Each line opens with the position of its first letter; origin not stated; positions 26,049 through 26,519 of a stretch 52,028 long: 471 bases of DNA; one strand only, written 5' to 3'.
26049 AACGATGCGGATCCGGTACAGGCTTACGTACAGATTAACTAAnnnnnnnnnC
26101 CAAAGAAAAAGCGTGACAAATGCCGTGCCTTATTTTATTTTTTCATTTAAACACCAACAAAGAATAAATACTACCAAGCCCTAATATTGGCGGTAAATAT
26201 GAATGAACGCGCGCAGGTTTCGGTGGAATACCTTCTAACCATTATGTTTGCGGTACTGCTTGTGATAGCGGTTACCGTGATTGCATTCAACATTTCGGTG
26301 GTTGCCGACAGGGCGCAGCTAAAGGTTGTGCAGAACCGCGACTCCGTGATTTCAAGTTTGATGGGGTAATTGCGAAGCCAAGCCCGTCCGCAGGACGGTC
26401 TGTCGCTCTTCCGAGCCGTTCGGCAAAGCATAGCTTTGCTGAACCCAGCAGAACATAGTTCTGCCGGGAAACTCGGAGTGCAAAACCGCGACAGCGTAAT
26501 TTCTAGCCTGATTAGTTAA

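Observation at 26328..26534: The 3' end of a small pilin gene is duplicated in frame 150 nt downstream, with almost only synonymous differences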

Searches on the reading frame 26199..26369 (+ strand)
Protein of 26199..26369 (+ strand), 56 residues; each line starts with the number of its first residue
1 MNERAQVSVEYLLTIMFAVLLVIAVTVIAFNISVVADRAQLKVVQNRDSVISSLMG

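Call 14: search_protein_families(library=pfam, proteins=[window:26199-26369:+], max_evalue=0.01)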
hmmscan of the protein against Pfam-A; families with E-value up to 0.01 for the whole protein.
window:26199-26369:+ (56 aa): 1 family
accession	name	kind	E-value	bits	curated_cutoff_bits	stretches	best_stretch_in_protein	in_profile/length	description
PF04021.17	Class_IIIsignal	-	0.0072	16.7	23.7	0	4-27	2-23/27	Class III signal peptide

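Call 15: find_homologous_proteins(query=window:26199-26366:+, max_evalue=10)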
Query window:26199-26366:+ (56 aa): 15 proteins with E <= 10 among 15 candidates.
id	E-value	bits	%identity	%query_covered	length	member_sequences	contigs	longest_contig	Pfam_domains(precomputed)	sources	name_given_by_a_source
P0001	2.8e-24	99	100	100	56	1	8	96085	-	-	-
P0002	2.9e-21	90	86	100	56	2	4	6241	-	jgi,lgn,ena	-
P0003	9.3e-21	89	86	100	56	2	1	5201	-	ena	-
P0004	5.2e-20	86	82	100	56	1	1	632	-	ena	-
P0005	1.3e-19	85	80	100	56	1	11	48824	-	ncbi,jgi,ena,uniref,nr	ncbi:MAG TPA: hypothetical protein HA254_06295 [Candidatus Diapherotrites archaeon]|uniref:Class III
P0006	2.6e-19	84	80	98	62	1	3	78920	-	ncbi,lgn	-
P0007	2.8e-18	81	80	100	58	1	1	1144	-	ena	-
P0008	4.2e-17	77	71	100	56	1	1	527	-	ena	-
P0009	9.6e-17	76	71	98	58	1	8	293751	-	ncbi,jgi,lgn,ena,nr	ncbi:MAG TPA: hypothetical protein VJG83_06085 [archaeon]|nr:hypothetical protein [archaeon]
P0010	1.4e-15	73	74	96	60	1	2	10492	-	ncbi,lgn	-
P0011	3.2e-14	69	64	100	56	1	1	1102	-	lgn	-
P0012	3.6e-13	65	61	100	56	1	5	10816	-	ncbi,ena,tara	tara:strand:+ start:858 stop:1028 length:171 start_codon:yes stop_codon:yes gene_type:complete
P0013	1.9e-12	63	63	100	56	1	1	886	-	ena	-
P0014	6.8e-12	61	63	100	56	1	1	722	-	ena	-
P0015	4.9e-11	59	80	73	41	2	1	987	-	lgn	-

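Call 17: find_encoding_contigs(protein=P0001, flank=3000, max_places=8)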
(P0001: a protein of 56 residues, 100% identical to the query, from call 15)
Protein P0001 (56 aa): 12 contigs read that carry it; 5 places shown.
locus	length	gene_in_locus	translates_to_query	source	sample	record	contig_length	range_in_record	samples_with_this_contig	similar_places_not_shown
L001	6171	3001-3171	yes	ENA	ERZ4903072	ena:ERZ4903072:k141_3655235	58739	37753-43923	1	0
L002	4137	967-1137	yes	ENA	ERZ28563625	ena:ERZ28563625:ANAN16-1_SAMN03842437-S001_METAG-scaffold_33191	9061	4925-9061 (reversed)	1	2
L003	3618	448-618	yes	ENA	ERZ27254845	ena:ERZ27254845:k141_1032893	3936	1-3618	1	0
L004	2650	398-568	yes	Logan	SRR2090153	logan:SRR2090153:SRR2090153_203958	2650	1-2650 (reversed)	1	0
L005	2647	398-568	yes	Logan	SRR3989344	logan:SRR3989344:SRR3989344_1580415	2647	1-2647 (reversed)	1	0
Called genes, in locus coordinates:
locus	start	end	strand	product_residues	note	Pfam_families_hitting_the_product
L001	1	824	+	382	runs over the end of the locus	PF00482:T2SSF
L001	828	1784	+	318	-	PF00482:T2SSF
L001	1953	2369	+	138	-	PF04021:Class_IIIsignal (weak)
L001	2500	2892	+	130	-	PF04021:Class_IIIsignal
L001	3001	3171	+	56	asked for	-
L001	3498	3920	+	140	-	PF01850:PIN (faint)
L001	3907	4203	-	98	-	-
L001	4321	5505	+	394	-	PF01478:Peptidase_A24, PF06819:Arc_PepC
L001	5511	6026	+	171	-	-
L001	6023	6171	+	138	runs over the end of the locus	-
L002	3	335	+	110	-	?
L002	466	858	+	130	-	PF04021:Class_IIIsignal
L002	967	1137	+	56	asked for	-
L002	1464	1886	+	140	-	PF01850:PIN (faint)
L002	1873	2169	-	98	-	-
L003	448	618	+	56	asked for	-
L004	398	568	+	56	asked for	-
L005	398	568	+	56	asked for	-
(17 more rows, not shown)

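Call 19: find_encoding_contigs(protein=P0005, flank=3000, max_places=4)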
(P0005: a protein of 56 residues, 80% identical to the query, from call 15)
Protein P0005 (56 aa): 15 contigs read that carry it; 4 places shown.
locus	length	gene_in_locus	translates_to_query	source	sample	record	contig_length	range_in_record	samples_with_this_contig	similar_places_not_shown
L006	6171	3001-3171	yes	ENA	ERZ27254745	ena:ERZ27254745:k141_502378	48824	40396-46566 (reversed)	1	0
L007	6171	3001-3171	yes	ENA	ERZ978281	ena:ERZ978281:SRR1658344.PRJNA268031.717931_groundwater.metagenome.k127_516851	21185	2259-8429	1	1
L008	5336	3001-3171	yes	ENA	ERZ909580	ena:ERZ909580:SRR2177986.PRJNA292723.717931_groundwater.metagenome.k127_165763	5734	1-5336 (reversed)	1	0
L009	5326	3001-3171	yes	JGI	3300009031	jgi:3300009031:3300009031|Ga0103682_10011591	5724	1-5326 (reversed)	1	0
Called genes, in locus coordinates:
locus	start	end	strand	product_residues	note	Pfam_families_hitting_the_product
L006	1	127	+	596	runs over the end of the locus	PF00437:T2SSE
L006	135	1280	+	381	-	PF00482:T2SSF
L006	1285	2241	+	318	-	PF00482:T2SSF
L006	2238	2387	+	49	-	-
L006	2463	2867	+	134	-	PF04021:Class_IIIsignal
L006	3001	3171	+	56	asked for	-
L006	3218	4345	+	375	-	PF01478:Peptidase_A24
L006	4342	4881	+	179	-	-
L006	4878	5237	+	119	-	-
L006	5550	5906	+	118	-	PF13742:tRNA_anti_2 (weak), PF01336:tRNA_anti-codon (weak)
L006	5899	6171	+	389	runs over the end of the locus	PF01970:TctA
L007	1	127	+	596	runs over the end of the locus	PF00437:T2SSE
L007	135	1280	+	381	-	PF00482:T2SSF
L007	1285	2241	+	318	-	PF00482:T2SSF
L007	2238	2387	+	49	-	-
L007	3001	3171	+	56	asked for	-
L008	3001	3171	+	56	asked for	-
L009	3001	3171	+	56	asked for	-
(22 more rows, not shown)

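Call 20: find_encoding_contigs(protein=P0002, flank=3000, max_places=4)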
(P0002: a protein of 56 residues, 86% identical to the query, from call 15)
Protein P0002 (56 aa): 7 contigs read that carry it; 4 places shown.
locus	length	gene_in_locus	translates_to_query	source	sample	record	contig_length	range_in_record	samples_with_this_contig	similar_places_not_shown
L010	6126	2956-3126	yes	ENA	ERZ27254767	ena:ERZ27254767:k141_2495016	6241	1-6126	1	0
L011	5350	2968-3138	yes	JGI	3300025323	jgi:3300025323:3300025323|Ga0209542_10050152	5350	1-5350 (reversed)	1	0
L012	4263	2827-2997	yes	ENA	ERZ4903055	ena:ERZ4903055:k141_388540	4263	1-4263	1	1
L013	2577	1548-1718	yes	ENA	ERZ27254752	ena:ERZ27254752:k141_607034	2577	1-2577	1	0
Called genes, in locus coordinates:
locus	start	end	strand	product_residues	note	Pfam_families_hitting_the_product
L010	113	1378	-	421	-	PF13173:AAA_14, PF13635:DUF4143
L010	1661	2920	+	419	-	PF13173:AAA_14, PF13635:DUF4143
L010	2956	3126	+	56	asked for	-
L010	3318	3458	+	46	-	-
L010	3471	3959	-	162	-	-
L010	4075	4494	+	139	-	-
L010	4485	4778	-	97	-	-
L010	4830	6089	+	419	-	PF01478:Peptidase_A24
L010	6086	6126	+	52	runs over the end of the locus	?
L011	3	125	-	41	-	?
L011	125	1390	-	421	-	PF13173:AAA_14, PF13635:DUF4143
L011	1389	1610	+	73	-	-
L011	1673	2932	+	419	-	PF13173:AAA_14, PF13635:DUF4143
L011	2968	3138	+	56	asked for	-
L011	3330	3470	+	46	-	-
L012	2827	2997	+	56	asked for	-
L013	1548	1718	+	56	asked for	-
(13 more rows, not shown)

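Call 25: find_related_loci(query=A3, collection=metagenome_contigs, flank=3000)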
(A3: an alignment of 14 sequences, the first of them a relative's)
Query A3 (56 aa) in metagenome_contigs; peptide patterns used: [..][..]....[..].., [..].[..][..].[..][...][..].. (x = any residue, [..] = any of these).
599 stretches matched a pattern (row limit reached: there are more); 28 encode a relative of the query (tblastn E <= 1e-3); 28 distinct loci.
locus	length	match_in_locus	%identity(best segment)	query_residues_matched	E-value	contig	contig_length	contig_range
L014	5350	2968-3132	87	1-55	8e-29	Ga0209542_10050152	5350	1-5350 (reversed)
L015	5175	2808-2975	80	1-56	3e-27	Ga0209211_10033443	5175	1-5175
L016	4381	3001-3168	73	1-56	2e-24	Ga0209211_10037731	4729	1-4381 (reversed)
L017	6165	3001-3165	71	2-56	9e-24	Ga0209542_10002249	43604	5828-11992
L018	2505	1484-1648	65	1-55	5e-23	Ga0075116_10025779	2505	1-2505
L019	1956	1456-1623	68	1-56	1e-22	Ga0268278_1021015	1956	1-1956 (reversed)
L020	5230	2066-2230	64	1-55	1e-21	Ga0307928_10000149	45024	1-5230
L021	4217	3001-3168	64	1-56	1e-21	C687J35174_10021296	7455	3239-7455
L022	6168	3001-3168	64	1-56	1e-21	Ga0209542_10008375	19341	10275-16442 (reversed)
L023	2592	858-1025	61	1-56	3e-20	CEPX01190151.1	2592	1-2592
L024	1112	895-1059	60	2-56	4e-20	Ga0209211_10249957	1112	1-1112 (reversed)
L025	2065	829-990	61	1-54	4e-19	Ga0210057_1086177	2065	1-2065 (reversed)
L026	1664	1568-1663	78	1-32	1e-13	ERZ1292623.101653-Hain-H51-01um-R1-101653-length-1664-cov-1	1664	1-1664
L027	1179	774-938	45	1-55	2e-13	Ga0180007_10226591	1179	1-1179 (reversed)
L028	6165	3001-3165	42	1-55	9e-12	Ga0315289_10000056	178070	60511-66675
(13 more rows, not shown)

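Call 26: find_related_loci(query=A3, collection=genome_contigs, flank=3000)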
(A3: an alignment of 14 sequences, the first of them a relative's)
Query A3 (56 aa) in genome_contigs; peptide patterns used: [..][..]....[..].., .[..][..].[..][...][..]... (x = any residue, [..] = any of these).
104 stretches matched a pattern; 29 encode a relative of the query (tblastn E <= 1e-3); 29 distinct loci.
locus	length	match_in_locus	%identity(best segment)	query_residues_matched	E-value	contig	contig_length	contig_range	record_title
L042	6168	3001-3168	84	1-56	2e-28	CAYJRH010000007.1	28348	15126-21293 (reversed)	MAG TPA_asm: uncultured archaeon isolate ERP125453_co1_38 genome assembly, contig: NODE_1422_length_28348_cov_29.666596,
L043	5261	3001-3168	80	1-56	6e-27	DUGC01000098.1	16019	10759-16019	MAG TPA_asm: Candidatus Iainarchaeum archaeon isolate UBA10205 contig_56405, whole genome shotgun sequence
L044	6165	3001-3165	80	2-56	1e-26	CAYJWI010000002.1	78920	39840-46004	MAG TPA_asm: uncultured archaeon isolate ERP125453_co1_517 genome assembly, contig: NODE_170_length_78920_cov_11.866443,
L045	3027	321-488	73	1-56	4e-24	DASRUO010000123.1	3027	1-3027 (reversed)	MAG TPA_asm: archaeon isolate SMAG_U8114 k141_2184143, whole genome shotgun sequence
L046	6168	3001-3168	68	1-56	1e-23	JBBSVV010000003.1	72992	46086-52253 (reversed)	MAG: archaeon isolate H32-bin002_1 H32_bin002_1_000000000003, whole genome shotgun sequence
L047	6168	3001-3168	68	1-56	1e-23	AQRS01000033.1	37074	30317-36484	Candidatus Iainarchaeum andersonii SCGC AAA011-E11 A11E11DRAFT_contig_10_0.11_C, whole genome shotgun sequence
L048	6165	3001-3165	71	2-56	2e-23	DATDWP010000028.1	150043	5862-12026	MAG TPA_asm: archaeon isolate SMAG_U8115 k141_429135, whole genome shotgun sequence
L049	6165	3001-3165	67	2-56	1e-23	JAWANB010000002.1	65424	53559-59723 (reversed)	MAG: Candidatus Iainarchaeum archaeon isolate SRBZ-2_201901_bins_138 SRBZ-2_201901_bins_138_scaffold_2, whole genome sho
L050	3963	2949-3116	68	1-56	2e-22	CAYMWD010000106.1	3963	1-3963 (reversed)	MAG TPA_asm: uncultured archaeon isolate SRP178699_co1_12 genome assembly, contig: NODE_35208_length_3963_cov_4.235159,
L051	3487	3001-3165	73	2-56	3e-22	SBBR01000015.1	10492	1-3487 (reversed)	MAG: archaeon isolate Bin_44_1 Hy_contig12643, whole genome shotgun sequence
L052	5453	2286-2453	66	1-56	3e-22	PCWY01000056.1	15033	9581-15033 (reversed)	MAG: Candidatus Diapherotrites archaeon CG11_big_fil_rev_8_21_14_0_20_37_9 CG11_8_21_14_0.20_scaffold_2975_c, whole geno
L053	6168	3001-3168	64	1-56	2e-21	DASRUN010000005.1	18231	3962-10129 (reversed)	MAG TPA_asm: archaeon isolate SMAG_U8112 k141_2081014, whole genome shotgun sequence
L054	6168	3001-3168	61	1-56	3e-21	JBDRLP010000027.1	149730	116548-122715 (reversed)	MAG: Candidatus Iainarchaeum archaeon isolate MEGAHIT-group-1.784 k141_310422, whole genome shotgun sequence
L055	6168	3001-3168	80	1-56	4e-20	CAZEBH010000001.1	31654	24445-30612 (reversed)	MAG TPA_asm: uncultured archaeon isolate SRP302447_co1_795 genome assembly, contig: NODE_3881_length_31654_cov_5.387639,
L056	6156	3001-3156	63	1-52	3e-18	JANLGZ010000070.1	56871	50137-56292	MAG: archaeon isolate P6-4 k99_267220, whole genome shotgun sequence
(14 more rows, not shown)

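Call 33: find_encoding_contigs(protein=P0003, flank=3000, max_places=3)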
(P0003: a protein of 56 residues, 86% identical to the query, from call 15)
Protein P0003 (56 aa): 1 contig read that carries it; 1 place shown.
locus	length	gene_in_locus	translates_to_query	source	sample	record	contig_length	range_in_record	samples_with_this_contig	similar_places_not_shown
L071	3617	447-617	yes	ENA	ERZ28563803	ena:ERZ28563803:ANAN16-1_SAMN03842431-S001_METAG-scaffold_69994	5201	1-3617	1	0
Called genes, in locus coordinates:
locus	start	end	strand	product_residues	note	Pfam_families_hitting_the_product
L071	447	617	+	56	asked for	-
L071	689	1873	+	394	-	PF01478:Peptidase_A24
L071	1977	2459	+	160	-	-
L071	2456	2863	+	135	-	-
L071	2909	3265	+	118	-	PF01336:tRNA_anti-codon (weak)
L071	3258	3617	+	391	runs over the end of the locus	PF01970:TctA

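Call 34: find_encoding_contigs(protein=P0004, flank=3000, max_places=3)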
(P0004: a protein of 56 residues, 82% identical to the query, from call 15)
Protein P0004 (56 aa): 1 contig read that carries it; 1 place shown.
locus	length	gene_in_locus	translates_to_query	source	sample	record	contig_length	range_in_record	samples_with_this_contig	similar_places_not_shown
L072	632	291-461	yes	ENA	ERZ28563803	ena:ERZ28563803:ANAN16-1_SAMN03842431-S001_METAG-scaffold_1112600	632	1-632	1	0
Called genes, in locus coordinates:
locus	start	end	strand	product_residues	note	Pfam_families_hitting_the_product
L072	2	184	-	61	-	?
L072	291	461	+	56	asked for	-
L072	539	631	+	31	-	?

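Call 35: find_encoding_contigs(protein=P0007, flank=3000, max_places=3)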
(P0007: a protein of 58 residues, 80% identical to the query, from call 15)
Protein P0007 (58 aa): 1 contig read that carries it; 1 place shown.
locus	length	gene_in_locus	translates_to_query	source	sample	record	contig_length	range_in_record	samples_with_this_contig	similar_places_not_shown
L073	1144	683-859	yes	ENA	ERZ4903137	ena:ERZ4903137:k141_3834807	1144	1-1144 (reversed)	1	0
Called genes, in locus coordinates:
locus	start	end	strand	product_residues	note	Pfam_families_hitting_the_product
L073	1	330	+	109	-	?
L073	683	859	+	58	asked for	-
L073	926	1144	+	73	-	?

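Call 43: find_encoding_contigs(protein=P0015, flank=3000, max_places=4)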
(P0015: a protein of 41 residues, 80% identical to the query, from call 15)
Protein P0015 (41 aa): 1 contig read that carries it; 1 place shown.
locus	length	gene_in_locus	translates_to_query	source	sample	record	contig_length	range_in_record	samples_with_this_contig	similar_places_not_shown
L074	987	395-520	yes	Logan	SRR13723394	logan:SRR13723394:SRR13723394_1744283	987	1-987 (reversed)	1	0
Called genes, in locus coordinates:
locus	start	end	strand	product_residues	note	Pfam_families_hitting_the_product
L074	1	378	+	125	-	?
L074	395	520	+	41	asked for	-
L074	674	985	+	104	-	?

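Call 47: find_related_loci(query=A3, collection=viral_contigs, flank=3000)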
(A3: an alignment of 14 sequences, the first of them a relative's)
Query A3 (56 aa) in viral_contigs; peptide patterns used: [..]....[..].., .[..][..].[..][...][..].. (x = any residue, [..] = any of these).
178 stretches matched a pattern, but none encodes a relative of the query by tblastn (E <= 1e-3).

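Call 51: search_protein_families(library=pfam, proteins=[L010:3318-3458:+, L010:3471-3959:-, L010:4075-4494:+, L042:3413-3646:+, L042:3701-4066:+, L055:3325-4581:+], max_evalue=0.01)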
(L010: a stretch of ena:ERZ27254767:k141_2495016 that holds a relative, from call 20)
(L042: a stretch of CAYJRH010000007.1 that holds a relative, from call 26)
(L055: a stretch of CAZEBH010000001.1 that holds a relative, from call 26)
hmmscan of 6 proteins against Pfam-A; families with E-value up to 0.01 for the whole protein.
L010:3318-3458:+ (46 aa): 0 families

L010:3471-3959:- (162 aa): 0 families

L010:4075-4494:+ (139 aa): 1 family
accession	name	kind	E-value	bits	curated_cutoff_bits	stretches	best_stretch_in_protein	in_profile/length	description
PF01850.27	PIN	-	0.0013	19.8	23.6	1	6-123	2-115/120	PIN domain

L042:3413-3646:+ (77 aa): 0 families

L042:3701-4066:+ (121 aa): 1 family
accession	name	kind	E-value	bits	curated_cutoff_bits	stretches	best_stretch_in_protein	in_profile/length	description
PF10130.15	PIN_2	-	6.2e-12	46.3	22.4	1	20-101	32-115/133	PIN domain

L055:3325-4581:+ (418 aa): 4 families
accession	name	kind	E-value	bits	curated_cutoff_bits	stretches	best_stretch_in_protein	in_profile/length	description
PF13173.12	AAA_14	-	1.2e-30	106.6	27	1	39-170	2-129/129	AAA domain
PF13635.12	DUF4143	-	1.3e-18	67.6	28.1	1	228-367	2-160/160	Domain of unknown function (DUF4143)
PF01637.24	ATPase_2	-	0.0021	18.4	33.2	0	37-68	18-49/225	ATPase domain predominantly from Archaea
PF03205.20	MobB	-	0.0047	17.2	26.6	1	41-69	1-29/133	Molybdopterin guanine dinucleotide synthesis protein B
